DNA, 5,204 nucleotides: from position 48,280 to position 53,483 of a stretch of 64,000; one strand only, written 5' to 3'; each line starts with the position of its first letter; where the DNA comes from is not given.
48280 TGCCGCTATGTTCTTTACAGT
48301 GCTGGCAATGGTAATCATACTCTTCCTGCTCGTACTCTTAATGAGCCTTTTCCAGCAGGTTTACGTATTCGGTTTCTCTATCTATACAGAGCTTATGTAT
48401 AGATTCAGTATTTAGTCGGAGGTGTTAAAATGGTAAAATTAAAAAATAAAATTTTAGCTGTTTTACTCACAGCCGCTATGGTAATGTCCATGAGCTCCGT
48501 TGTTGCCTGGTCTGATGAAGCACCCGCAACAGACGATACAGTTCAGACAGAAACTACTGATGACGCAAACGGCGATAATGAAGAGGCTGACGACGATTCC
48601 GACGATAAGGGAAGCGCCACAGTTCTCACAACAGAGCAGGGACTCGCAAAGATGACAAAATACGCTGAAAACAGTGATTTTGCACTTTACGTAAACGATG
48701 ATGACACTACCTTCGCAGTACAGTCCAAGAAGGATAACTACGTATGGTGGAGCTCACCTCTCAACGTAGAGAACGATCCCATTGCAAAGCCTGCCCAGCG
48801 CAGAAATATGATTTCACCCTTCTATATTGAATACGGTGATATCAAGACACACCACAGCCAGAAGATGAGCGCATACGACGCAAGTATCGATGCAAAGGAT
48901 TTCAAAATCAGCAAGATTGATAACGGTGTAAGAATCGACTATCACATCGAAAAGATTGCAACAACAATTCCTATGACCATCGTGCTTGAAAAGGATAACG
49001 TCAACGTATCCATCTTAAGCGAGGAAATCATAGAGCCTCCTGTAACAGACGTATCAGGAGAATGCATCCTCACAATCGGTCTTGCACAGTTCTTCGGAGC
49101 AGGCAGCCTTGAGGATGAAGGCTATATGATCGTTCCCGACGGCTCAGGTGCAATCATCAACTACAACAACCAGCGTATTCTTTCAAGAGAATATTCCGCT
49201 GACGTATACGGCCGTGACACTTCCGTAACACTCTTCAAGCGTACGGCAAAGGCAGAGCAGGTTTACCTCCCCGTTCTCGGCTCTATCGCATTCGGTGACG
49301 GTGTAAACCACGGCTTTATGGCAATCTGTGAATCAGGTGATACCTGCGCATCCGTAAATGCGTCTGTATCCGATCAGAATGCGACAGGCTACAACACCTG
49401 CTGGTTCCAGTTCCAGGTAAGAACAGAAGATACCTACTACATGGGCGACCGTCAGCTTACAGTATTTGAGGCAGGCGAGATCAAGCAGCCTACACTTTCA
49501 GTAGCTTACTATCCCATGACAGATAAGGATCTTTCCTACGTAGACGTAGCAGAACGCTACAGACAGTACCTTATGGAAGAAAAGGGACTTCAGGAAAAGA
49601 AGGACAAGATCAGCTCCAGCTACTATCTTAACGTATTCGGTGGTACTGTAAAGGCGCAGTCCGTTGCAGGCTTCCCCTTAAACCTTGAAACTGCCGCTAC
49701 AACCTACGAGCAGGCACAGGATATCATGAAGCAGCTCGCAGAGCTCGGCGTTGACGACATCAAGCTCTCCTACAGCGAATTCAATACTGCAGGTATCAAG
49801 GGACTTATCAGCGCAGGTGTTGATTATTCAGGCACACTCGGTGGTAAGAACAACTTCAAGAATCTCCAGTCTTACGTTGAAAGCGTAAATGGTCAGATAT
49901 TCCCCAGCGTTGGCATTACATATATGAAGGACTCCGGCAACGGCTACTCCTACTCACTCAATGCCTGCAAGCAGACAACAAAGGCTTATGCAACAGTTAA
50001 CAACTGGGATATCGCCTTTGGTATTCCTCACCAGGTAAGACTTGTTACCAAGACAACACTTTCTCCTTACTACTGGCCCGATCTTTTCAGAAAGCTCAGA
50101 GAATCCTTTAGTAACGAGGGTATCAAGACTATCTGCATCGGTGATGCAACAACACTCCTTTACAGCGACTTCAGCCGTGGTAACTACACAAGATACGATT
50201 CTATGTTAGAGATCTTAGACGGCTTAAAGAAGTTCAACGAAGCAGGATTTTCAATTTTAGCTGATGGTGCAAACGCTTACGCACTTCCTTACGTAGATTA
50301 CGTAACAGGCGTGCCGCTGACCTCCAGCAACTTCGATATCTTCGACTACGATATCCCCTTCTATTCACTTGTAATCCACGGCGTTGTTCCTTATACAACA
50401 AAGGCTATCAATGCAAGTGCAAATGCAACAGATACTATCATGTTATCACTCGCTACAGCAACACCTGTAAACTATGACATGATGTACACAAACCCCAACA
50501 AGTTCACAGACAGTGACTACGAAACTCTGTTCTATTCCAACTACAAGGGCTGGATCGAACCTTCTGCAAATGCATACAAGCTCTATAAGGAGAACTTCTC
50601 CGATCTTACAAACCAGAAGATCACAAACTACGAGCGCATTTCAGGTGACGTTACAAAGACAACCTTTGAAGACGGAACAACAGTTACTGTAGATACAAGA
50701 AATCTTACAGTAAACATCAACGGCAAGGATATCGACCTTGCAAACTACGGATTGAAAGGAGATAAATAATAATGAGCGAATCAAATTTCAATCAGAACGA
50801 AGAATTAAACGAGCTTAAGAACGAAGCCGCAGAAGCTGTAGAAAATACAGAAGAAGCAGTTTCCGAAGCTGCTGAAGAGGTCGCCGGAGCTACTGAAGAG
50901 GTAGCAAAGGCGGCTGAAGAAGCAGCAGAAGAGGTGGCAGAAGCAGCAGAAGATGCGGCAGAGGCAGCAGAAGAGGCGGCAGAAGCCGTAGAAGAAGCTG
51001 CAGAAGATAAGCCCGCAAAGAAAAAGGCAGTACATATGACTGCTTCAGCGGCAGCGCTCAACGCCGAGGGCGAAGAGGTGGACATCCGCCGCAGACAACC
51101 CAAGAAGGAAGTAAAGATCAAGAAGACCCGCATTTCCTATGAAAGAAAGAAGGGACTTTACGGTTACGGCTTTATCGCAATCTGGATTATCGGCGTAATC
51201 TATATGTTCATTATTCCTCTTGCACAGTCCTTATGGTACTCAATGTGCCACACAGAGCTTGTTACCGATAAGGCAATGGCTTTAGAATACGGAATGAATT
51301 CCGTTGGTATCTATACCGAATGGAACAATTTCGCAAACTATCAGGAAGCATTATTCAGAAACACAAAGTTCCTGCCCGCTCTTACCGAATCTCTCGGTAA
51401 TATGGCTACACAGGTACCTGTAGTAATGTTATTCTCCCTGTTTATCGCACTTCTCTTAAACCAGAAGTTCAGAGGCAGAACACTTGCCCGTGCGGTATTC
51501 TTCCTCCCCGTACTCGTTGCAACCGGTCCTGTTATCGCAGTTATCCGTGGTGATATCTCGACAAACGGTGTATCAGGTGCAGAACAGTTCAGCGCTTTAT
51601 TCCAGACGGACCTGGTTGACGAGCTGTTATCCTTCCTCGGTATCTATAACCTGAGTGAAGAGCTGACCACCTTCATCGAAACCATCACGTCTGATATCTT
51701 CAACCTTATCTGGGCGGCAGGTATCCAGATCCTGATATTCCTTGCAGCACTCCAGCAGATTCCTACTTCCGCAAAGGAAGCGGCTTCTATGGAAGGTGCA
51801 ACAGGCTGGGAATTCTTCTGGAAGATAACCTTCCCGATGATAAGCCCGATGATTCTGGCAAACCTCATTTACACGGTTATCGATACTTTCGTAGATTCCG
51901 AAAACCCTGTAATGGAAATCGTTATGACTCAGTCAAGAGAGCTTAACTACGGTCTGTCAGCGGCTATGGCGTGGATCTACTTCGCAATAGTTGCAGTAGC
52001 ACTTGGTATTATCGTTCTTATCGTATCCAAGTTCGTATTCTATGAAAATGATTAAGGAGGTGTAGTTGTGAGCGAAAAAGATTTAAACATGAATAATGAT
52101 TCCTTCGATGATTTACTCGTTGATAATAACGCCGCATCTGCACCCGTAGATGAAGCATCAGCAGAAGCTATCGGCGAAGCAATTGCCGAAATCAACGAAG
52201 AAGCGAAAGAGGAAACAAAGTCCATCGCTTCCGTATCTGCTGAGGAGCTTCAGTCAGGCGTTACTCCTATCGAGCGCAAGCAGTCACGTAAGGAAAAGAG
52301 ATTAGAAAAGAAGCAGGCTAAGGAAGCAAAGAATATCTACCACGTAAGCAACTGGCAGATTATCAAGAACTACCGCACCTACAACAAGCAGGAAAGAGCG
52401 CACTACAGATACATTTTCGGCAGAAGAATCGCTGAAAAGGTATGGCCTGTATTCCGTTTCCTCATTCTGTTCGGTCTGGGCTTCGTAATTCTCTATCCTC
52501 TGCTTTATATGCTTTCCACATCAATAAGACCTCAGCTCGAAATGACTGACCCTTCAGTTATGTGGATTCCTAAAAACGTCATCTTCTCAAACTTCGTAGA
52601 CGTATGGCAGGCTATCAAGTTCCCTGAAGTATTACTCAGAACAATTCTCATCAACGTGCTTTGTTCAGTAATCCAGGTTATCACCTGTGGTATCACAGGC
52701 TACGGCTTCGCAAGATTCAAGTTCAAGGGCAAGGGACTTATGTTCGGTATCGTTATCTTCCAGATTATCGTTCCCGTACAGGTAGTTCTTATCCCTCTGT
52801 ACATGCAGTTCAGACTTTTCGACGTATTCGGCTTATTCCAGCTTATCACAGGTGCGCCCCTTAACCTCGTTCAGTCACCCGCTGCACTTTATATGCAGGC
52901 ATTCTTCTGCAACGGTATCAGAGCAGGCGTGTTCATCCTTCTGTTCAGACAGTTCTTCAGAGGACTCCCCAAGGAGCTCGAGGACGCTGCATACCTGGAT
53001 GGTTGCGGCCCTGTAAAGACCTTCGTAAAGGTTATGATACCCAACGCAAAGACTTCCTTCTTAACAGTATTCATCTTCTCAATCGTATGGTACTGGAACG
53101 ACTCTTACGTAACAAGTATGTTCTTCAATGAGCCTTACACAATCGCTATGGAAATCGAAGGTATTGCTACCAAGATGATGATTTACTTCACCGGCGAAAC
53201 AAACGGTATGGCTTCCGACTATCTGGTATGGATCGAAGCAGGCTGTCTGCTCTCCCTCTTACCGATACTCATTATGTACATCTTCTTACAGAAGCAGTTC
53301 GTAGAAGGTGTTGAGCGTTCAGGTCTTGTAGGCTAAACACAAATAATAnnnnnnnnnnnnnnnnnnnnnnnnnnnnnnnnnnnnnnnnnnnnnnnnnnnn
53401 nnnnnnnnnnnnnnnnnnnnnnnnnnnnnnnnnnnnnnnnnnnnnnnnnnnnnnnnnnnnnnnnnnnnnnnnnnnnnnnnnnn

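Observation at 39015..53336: Eleven-gene one-strand locus combining mismatched ABC modules with surface and membrane proteins of unknown role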

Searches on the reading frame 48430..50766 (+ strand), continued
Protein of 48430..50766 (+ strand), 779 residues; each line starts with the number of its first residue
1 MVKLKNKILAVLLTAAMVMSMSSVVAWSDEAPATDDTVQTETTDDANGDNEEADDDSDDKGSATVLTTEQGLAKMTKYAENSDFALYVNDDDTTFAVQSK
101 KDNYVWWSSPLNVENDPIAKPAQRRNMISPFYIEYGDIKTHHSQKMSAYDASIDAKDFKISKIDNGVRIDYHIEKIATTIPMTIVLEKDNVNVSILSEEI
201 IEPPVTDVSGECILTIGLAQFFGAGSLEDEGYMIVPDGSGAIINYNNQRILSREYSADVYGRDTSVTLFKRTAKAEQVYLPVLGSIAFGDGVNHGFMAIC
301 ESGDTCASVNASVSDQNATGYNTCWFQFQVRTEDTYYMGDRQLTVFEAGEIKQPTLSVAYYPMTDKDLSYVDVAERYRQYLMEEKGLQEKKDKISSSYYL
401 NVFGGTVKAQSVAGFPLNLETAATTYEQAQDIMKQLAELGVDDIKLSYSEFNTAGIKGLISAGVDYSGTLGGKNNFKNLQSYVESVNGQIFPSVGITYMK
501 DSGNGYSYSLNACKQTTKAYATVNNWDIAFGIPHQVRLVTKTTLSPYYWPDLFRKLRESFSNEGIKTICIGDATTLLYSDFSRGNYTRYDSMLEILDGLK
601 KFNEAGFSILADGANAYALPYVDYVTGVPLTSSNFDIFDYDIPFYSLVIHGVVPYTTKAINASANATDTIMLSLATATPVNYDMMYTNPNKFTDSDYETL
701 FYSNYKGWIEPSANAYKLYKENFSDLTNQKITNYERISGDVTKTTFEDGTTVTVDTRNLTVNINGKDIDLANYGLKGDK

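Call 45: find_encoding_contigs(protein=P0238, flank=10000, max_places=1)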
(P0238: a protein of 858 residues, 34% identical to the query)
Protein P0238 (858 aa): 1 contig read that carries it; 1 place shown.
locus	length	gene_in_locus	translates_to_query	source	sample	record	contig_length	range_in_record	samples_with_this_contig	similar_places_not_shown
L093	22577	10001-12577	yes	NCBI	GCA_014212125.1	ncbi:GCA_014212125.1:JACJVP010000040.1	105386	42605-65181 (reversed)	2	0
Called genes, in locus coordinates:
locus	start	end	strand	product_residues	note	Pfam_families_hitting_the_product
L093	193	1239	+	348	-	PF00356:LacI, PF13377:Peripla_BP_3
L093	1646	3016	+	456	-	PF01547:SBP_bac_1, PF13416:SBP_bac_8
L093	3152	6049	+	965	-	PF01547:SBP_bac_1, PF13416:SBP_bac_8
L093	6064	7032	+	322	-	PF00528:BPD_transp_1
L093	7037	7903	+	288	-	PF00528:BPD_transp_1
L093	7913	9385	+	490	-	PF01436:NHL (faint)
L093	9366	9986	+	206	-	PF04893:Yip1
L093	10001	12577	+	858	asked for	PF18952:DUF5696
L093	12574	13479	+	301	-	PF00528:BPD_transp_1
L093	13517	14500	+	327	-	PF00528:BPD_transp_1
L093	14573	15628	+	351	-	PF02156:Glyco_hydro_26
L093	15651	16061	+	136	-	PF00165:HTH_AraC (faint), PF12833:HTH_18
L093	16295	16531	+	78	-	PF22266:DUF6953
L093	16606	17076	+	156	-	-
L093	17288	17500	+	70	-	PF14169:YdjO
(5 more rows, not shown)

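Call 81: search_protein_representatives(alignment_id=A1)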
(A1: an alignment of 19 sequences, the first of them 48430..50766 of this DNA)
Query: 19 sequences, 783 profile positions. Proteins with E-value up to 0.001 (for the whole library): 5390; up to 1e-10: 4463; up to 1e-30: 3320. The best 150 are listed.
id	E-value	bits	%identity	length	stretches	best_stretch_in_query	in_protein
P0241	0.0e+00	1113.2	-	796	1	1-782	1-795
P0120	0.0e+00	1058.8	-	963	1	4-767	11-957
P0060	0.0e+00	1046.3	-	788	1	1-780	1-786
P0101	0.0e+00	1038.1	-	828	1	1-780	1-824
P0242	5.5e-295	997.0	-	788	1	4-782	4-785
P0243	1.5e-290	982.4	-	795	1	1-781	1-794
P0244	5.7e-274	927.5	-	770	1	1-781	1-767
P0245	7.9e-272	920.4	-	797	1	1-778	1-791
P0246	1.8e-262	889.5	-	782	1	1-780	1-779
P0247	4.0e-261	885.0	-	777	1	4-777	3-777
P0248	8.8e-261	883.9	-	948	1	4-771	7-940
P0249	4.5e-255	865.0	-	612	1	180-774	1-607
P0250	3.5e-241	819.1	-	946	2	40-780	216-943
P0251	3.1e-235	799.4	-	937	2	45-775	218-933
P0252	2.6e-230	783.1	-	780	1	1-768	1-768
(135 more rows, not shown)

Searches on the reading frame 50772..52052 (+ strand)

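Call 5: search_protein_families(library=pfam, proteins=[window:50772-52052:+], max_evalue=0.01)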
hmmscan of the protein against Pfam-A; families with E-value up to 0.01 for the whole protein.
window:50772-52052:+ (427 aa): 1 family
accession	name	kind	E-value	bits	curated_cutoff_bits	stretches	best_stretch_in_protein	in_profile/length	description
PF00528.27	BPD_transp_1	-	3.1e-06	27.5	26.4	1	223-424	6-175/184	Binding-protein-dependent transport system inner membrane component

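Call 6: search_protein_families(library=ncbifam, proteins=[window:50772-52052:+], max_evalue=0.01)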
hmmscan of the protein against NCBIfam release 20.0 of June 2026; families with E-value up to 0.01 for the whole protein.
window:50772-52052:+ (427 aa): 14 families
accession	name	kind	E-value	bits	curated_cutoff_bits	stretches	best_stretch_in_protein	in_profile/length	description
NF007852.0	PRK10561.1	equivalog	1e-11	45.2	335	1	136-374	19-232/295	sn-glycerol-3-phosphate ABC transporter permease UgpA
TIGR00969.1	3a0106s02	subfamily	8.8e-09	35.2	240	1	326-369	165-208/272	sulfate ABC transporter permease subunit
NF040932.1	ABC_arch_GlcU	equivalog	7.9e-07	29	340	1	305-392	137-221/272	glucose ABC transporter permease GlcU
TIGR02140.1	permease_CysW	equivalog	3.3e-06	26.8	329.1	0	327-368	152-193/261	sulfate ABC transporter permease subunit CysW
NF008231.0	PRK10998.1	equivalog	1.1e-05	25.1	261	1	281-398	130-248/296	maltose ABC transporter permease MalG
TIGR01581.1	Mo_ABC_porter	hypoth_equivalog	0.00018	21.1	210.3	1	316-369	115-168/225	ABC transporter permease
NF007889.0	PRK10592.1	equivalog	0.00024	20.8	476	0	323-367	159-203/281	putrescine ABC transporter permease PotI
NF008232.0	PRK10999.1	equivalog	0.00034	19.5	392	1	320-363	391-434/520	maltose ABC transporter permease MalF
NF008620.0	PRK11602.1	equivalog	0.0004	19.7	442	0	334-368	176-210/291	sulfate/thiosulfate ABC transporter permease CysW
NF011624.0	PRK15050.1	equivalog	0.00059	19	247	1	323-369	180-226/297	2-aminoethylphosphonate ABC transporter permease subunit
TIGR02139.1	permease_CysT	equivalog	0.0011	18.6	246.1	1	326-364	154-192/265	sulfate ABC transporter permease subunit CysT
TIGR03226.1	PhnU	equivalog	0.0018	17.8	283.45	1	323-372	198-247/311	2-aminoethylphosphonate ABC transporter permease subunit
TIGR02141.1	modB_ABC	equivalog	0.0022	17.7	182.6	1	324-366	100-142/208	molybdate ABC transporter permease subunit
NF006939.0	PRK09421.1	equivalog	0.0033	16.9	262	0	326-367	115-156/230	molybdate ABC transporter permease subunit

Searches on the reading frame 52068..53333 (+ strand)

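Call 5: search_protein_families(library=pfam, proteins=[window:52068-53333:+], max_evalue=0.01)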
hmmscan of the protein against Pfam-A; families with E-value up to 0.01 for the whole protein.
window:52068-53333:+ (422 aa): 1 family
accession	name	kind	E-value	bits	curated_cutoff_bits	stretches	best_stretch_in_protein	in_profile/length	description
PF00528.27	BPD_transp_1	-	1.5e-14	54.6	26.4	1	210-411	4-178/184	Binding-protein-dependent transport system inner membrane component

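Call 6: search_protein_families(library=ncbifam, proteins=[window:52068-53333:+], max_evalue=0.01)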
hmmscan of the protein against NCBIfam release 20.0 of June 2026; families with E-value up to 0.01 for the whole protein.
window:52068-53333:+ (422 aa): 9 families
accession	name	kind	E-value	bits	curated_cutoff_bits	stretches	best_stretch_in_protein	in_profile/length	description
NF008210.0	PRK10973.1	equivalog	7.8e-19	68.4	297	1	129-415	11-276/281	sn-glycerol-3-phosphate ABC transporter permease UgpE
NF040932.1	ABC_arch_GlcU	equivalog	9.8e-19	68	340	1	132-416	7-265/272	glucose ABC transporter permease GlcU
NF008231.0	PRK10998.1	equivalog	2.1e-14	53.8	261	1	186-419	80-293/296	maltose ABC transporter permease MalG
TIGR01581.1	Mo_ABC_porter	hypoth_equivalog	2.3e-10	40.4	210.3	1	175-336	6-165/225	ABC transporter permease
NF040839.1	tungstate_WtpB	equivalog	2.3e-08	34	340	1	172-337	26-188/251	tungstate ABC transporter permease WtpB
NF040931.1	ABC_arch_GlcT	equivalog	0.00043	20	360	1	138-339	9-212/278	glucose ABC transporter permease GlcT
NF007852.0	PRK10561.1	equivalog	0.0024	17.8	335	1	290-347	174-231/295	sn-glycerol-3-phosphate ABC transporter permease UgpA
TIGR00969.1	3a0106s02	subfamily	0.0028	17.2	240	0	174-337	45-206/272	sulfate ABC transporter permease subunit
TIGR02139.1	permease_CysT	equivalog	0.0037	16.9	246.1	1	176-335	36-193/265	sulfate ABC transporter permease subunit CysT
